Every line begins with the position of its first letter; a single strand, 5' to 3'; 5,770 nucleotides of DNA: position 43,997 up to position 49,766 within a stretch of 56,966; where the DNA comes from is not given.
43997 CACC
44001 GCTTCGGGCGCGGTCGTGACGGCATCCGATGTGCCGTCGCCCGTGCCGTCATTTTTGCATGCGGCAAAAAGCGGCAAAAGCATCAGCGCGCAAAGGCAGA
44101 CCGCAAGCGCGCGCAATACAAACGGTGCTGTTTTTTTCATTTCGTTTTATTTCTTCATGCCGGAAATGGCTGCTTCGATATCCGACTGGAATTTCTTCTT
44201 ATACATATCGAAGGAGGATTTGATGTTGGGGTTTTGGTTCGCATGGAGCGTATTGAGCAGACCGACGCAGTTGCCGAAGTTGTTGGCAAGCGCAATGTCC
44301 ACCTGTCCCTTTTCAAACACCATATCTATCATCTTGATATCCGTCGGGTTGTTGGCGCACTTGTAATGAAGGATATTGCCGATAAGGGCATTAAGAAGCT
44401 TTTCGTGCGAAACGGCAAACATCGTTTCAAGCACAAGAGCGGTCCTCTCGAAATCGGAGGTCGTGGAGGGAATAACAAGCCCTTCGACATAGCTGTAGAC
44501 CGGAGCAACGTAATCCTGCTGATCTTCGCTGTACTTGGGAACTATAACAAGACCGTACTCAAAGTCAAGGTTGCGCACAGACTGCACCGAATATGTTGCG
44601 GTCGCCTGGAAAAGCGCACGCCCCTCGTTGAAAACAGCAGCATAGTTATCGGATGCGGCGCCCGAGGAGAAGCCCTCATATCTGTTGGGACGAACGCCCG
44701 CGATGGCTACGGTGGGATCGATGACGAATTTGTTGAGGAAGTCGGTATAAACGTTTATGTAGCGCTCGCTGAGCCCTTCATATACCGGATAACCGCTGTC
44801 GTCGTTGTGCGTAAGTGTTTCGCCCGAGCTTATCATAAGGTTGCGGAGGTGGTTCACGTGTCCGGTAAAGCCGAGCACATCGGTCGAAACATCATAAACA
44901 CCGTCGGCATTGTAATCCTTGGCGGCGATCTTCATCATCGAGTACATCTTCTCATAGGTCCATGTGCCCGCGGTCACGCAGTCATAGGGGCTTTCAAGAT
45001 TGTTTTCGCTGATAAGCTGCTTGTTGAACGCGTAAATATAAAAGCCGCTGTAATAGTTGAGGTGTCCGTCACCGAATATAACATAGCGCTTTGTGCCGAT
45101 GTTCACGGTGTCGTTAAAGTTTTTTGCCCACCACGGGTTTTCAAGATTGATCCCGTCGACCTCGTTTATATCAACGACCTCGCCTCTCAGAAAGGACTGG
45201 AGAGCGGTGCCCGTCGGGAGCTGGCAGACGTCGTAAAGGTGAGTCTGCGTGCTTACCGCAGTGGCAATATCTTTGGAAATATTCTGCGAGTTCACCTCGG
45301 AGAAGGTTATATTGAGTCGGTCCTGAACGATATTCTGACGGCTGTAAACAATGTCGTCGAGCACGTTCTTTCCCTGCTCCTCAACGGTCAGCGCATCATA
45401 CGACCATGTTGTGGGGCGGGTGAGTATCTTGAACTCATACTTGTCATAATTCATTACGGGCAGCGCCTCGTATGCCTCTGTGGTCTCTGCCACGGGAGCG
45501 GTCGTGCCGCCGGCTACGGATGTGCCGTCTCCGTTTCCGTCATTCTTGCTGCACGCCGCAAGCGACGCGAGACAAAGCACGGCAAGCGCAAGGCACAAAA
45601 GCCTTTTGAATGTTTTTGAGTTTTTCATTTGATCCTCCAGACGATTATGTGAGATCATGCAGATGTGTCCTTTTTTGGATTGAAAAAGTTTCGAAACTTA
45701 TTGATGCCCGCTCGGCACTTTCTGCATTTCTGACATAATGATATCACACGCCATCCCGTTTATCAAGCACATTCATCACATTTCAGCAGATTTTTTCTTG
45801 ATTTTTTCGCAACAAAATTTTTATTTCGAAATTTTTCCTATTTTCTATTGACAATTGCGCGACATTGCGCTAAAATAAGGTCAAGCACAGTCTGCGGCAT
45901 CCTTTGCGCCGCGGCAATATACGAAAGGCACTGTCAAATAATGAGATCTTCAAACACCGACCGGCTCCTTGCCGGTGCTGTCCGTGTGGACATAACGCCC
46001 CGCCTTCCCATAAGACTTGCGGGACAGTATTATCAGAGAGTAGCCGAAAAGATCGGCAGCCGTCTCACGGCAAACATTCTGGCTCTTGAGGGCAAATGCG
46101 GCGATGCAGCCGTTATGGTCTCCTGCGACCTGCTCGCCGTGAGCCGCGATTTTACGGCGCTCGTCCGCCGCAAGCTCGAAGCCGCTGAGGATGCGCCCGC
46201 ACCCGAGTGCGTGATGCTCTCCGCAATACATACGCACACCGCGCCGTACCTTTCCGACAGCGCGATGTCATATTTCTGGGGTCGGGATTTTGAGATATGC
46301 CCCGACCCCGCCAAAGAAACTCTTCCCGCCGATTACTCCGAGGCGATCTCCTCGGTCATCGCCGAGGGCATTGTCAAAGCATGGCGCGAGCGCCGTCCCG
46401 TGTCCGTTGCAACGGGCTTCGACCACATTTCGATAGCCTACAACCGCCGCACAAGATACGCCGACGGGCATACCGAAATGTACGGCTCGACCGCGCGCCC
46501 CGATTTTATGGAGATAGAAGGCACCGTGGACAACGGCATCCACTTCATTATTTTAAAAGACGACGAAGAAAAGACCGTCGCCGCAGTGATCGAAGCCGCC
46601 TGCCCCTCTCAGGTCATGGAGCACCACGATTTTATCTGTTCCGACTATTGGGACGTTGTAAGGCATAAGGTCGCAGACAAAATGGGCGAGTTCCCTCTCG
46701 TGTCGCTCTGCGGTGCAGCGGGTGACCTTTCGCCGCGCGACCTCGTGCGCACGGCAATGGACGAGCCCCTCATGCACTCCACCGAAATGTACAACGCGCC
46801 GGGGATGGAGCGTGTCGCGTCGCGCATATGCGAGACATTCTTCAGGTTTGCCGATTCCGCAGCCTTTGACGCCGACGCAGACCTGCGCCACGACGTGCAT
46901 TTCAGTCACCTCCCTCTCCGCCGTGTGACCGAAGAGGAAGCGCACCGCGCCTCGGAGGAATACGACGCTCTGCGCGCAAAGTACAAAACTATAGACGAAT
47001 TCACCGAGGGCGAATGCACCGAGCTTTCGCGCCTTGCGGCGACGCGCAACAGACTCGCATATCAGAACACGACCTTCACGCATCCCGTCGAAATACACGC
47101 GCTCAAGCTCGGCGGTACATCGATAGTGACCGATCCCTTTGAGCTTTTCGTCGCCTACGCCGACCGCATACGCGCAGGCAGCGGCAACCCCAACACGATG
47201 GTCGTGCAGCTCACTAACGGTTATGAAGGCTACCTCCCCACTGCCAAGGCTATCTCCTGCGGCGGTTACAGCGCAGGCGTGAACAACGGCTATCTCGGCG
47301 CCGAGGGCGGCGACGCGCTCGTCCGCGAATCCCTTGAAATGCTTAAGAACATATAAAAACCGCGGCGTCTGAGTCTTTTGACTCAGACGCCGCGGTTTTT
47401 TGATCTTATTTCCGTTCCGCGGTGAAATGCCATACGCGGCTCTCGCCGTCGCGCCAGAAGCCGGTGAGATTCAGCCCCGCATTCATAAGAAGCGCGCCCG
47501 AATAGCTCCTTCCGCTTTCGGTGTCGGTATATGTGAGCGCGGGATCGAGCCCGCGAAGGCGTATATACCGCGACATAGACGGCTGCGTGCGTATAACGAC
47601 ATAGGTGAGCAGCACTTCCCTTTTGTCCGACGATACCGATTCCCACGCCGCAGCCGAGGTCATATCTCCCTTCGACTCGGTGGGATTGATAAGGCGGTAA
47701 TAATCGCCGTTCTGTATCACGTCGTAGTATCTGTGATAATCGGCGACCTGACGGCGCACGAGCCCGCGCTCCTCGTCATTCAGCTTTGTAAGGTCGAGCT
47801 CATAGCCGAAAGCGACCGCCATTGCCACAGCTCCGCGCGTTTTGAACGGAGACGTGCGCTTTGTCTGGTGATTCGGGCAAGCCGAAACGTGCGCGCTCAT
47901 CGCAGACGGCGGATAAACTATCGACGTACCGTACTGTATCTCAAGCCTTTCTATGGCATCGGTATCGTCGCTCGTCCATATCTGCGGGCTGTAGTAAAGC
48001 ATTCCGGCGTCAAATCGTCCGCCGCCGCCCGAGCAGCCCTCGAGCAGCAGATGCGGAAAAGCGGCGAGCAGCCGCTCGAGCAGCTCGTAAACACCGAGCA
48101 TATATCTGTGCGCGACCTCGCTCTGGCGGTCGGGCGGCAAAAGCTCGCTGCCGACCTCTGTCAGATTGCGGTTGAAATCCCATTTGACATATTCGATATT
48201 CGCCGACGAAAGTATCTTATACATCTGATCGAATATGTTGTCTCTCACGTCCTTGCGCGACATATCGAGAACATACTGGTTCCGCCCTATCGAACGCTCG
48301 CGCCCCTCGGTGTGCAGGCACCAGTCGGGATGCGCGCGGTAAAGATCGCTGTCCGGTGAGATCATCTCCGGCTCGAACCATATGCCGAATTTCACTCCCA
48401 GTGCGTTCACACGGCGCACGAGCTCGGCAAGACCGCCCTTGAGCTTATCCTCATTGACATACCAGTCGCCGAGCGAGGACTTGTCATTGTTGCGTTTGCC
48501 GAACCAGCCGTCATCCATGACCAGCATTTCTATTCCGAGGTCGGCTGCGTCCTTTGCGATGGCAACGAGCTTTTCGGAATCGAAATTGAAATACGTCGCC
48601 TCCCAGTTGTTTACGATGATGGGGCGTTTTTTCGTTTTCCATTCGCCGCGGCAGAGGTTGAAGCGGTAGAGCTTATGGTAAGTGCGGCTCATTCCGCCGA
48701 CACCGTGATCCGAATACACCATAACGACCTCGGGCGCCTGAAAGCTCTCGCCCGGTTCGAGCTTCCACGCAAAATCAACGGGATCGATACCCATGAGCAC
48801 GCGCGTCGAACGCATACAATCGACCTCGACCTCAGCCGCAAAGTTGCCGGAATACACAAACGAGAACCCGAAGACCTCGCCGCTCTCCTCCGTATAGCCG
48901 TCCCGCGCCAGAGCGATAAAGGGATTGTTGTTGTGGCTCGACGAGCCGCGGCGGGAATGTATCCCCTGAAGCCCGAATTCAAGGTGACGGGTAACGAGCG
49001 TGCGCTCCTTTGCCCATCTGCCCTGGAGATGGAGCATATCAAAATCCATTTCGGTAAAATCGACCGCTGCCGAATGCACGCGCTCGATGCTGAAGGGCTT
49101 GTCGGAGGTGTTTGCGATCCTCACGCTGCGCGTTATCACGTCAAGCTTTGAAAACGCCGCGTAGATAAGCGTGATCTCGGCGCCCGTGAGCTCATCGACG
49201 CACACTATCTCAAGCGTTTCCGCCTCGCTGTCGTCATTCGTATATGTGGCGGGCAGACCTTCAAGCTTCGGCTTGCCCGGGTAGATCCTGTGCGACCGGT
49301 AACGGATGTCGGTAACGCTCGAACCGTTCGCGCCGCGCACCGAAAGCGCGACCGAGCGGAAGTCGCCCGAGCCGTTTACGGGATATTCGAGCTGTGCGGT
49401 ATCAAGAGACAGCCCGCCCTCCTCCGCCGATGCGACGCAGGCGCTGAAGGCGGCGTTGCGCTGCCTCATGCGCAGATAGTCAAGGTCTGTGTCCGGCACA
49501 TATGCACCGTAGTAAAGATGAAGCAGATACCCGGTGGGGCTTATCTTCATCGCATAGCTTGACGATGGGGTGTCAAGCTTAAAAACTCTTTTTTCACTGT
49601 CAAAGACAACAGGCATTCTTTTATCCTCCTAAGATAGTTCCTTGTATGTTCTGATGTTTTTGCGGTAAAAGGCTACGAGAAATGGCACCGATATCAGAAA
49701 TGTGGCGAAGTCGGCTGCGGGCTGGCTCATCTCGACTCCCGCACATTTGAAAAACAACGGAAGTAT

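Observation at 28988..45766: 16.6-kb unidirectional 14-gene glycan locus built largely from duplicated, uncharacterised components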

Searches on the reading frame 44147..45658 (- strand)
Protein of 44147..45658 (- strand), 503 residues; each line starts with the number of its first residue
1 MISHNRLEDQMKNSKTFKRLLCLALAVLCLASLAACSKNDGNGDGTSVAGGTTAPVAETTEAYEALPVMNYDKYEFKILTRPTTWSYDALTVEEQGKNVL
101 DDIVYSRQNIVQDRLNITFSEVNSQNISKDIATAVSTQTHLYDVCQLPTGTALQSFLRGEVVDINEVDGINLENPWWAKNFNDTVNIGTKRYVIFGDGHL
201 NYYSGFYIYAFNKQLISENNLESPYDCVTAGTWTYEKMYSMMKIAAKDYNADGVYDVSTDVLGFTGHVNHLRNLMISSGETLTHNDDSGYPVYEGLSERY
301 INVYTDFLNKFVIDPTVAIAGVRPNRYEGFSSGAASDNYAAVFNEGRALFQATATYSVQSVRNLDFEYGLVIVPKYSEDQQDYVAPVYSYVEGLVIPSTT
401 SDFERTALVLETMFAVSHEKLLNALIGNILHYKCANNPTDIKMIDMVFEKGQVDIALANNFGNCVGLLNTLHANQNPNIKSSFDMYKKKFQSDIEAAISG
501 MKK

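Call 4: search_protein_families(library=pfam, proteins=[window:44147-45658:-], max_evalue=0.1)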
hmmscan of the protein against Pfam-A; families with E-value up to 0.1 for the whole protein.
window:44147-45658:- (503 aa): 2 families
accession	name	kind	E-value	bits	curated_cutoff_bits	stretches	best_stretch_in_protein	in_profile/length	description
PF02249.22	MCR_alpha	-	0.07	14.1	25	0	97-138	25-66/127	Methyl-coenzyme M reductase alpha subunit, C-terminal domain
PF00485.24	PRK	-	0.097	12.9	22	0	352-422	57-126/196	Phosphoribulokinase / Uridine kinase family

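Call 11: search_protein_families(library=ncbifam, proteins=[window:44147-45658:-], max_evalue=0.01)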
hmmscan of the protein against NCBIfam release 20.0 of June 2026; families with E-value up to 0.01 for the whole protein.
window:44147-45658:- (503 aa): 1 family
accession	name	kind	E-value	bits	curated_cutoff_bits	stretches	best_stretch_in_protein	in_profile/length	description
TIGR03850.1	bind_CPR_0540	equivalog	0.0047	15.6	299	0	347-407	278-339/437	carbohydrate ABC transporter substrate-binding protein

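Call 15: search_solved_structures(query=window:44147-45658:-, max_evalue=1)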
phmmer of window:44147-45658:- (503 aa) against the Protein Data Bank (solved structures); distinct sequences matched with E-value up to 1: 0.

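Call 39: search_solved_structures(query=A2, max_evalue=1)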
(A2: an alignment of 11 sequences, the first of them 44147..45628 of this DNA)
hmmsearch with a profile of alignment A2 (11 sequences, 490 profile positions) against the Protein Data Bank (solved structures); distinct sequences matched with E-value up to 1: 17.
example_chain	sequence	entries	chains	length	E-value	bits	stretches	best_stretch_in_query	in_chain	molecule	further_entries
2xd2_A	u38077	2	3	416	0.0021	19.6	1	223-409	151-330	MALTOSE/MALTODEXTRIN-BINDING PROTEIN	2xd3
6rjy_A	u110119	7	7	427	0.0059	18.1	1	107-318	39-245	Arabino-oligosaccharids-binding protein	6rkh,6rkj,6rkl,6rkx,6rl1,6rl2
1elj_A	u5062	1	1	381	0.021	16.3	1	310-392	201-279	MALTODEXTRIN-BINDING PROTEIN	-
6q5g_A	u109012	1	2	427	0.033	15.7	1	105-164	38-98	Sugar ABC transporter substrate-binding protein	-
6h0h_A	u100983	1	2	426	0.033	15.7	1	105-164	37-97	Probable solute binding protein of ABC transporter system for sugars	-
7vfr_A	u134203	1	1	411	0.23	12.9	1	107-162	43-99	Extracellular solute-binding protein, family 1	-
7vfq_A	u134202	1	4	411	0.24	12.9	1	107-162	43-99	Extracellular solute-binding protein, family 1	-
6tad_A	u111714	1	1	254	0.26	12.7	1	1-46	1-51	SLT domain-containing protein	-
6taf_A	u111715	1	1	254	0.26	12.7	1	1-46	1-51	SLT domain-containing protein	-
6ta9_A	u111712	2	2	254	0.26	12.7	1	1-46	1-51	SLT domain-containing protein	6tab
2fnc_A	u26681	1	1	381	0.47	11.9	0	255-363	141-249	maltose ABC transporter, periplasmic maltose-binding protein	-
6dts_A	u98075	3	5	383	0.49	11.8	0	255-363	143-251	maltose-binding protein MalE2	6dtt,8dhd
2vrc_D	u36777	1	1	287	0.83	11.1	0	211-239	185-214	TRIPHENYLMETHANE REDUCTASE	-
2vrc_A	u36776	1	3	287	0.84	11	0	211-239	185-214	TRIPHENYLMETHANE REDUCTASE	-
2jl1_A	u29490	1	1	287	0.84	11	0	211-239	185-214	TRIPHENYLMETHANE REDUCTASE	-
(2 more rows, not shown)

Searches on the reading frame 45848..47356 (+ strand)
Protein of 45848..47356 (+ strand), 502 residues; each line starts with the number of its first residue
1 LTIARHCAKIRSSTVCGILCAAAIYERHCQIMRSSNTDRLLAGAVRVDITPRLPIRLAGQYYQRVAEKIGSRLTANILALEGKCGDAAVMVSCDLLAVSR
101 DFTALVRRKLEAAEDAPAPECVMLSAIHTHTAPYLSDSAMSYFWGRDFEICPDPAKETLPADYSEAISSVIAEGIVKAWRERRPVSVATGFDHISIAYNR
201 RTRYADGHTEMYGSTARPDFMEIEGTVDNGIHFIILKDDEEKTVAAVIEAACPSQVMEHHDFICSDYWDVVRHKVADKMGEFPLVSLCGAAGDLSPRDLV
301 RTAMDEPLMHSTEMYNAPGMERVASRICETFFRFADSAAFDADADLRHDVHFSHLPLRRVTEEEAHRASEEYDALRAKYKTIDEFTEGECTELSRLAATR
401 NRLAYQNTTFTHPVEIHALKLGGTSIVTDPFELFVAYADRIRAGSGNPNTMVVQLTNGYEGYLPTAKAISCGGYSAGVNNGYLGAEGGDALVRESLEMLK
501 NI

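Call 10: search_protein_families(library=pfam, proteins=[window:45848-47356:+], max_evalue=0.001)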
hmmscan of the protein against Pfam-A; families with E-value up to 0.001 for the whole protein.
window:45848-47356:+ (502 aa): 0 families

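Call 11: search_protein_families(library=ncbifam, proteins=[window:45848-47356:+], max_evalue=0.01)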
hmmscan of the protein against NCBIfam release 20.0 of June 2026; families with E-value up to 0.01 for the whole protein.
window:45848-47356:+ (502 aa): 0 families

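Call 40: search_solved_structures(query=A3, max_evalue=1, show_alignments=1)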
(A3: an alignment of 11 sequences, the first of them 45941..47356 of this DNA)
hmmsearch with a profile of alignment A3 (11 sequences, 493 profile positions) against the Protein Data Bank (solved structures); distinct sequences matched with E-value up to 1: 3.
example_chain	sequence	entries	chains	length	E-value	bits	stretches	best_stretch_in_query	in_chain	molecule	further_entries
2zws_A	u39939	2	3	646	1.4e-11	46.8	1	7-271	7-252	Neutral ceramidase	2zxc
4wgk_A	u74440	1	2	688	1.7e-10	43.3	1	6-98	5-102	Neutral ceramidase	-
9k1k_A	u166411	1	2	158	0.85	11.3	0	170-233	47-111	Cytosine deaminase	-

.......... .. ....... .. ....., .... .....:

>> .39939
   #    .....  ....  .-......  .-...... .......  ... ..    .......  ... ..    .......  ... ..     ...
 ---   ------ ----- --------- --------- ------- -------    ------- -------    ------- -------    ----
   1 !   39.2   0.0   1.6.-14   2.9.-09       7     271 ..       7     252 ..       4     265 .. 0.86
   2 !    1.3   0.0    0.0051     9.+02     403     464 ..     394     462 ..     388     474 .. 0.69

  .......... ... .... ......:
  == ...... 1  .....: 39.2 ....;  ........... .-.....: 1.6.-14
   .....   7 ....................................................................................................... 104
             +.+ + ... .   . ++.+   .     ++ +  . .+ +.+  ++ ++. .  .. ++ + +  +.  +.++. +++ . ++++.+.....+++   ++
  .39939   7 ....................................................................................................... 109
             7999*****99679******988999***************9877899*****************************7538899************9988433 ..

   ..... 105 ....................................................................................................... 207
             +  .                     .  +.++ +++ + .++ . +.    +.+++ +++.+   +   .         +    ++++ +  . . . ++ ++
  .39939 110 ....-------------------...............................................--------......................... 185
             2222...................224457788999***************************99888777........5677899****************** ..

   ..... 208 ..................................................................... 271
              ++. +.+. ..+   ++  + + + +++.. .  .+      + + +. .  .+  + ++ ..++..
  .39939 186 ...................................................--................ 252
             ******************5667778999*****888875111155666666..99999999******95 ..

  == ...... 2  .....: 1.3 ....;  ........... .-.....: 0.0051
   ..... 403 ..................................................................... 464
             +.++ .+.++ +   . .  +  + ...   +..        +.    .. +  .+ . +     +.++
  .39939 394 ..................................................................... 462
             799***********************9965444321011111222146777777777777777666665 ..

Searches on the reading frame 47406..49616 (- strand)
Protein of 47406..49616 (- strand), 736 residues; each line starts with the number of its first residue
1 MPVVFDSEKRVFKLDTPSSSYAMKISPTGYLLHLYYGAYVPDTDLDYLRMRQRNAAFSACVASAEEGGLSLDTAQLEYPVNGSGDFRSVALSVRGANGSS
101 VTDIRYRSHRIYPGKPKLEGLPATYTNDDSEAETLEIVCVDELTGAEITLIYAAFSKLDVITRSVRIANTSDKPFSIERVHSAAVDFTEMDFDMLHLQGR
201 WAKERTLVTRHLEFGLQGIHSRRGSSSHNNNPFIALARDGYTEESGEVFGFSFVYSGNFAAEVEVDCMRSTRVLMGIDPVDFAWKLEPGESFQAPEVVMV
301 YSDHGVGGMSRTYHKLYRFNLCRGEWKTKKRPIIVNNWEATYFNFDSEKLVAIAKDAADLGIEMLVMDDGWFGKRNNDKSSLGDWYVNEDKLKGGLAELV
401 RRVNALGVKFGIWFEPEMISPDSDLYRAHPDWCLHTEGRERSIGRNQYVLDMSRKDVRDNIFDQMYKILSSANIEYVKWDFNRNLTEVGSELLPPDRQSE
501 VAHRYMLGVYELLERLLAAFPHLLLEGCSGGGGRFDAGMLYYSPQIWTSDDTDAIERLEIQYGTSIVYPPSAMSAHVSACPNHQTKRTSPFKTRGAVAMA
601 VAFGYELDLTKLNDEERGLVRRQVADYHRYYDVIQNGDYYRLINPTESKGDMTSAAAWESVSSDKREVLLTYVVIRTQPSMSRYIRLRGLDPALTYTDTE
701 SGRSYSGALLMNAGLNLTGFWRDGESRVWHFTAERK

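Call 10: search_protein_families(library=pfam, proteins=[window:47406-49616:-], max_evalue=0.001)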
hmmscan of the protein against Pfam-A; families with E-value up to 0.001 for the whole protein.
window:47406-49616:- (736 aa): 4 families
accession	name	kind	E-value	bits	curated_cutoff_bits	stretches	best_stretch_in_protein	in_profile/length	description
PF02065.24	Melibiase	-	2.9e-161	536.7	27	1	291-637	1-347/347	Melibiase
PF16875.11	Glyco_hydro_36N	-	7e-91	304.6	27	1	29-287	1-253/253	Glycosyl hydrolase family 36 N-terminal domain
PF16874.11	Glyco_hydro_36C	-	3.3e-19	69.5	27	1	656-731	2-77/77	Glycosyl hydrolase family 36 C-terminal domain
PF01055.32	Glyco_hydro_31_2nd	-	0.00058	19.7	23.5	1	354-513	28-193/328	Glycosyl hydrolases family 31 TIM-barrel domain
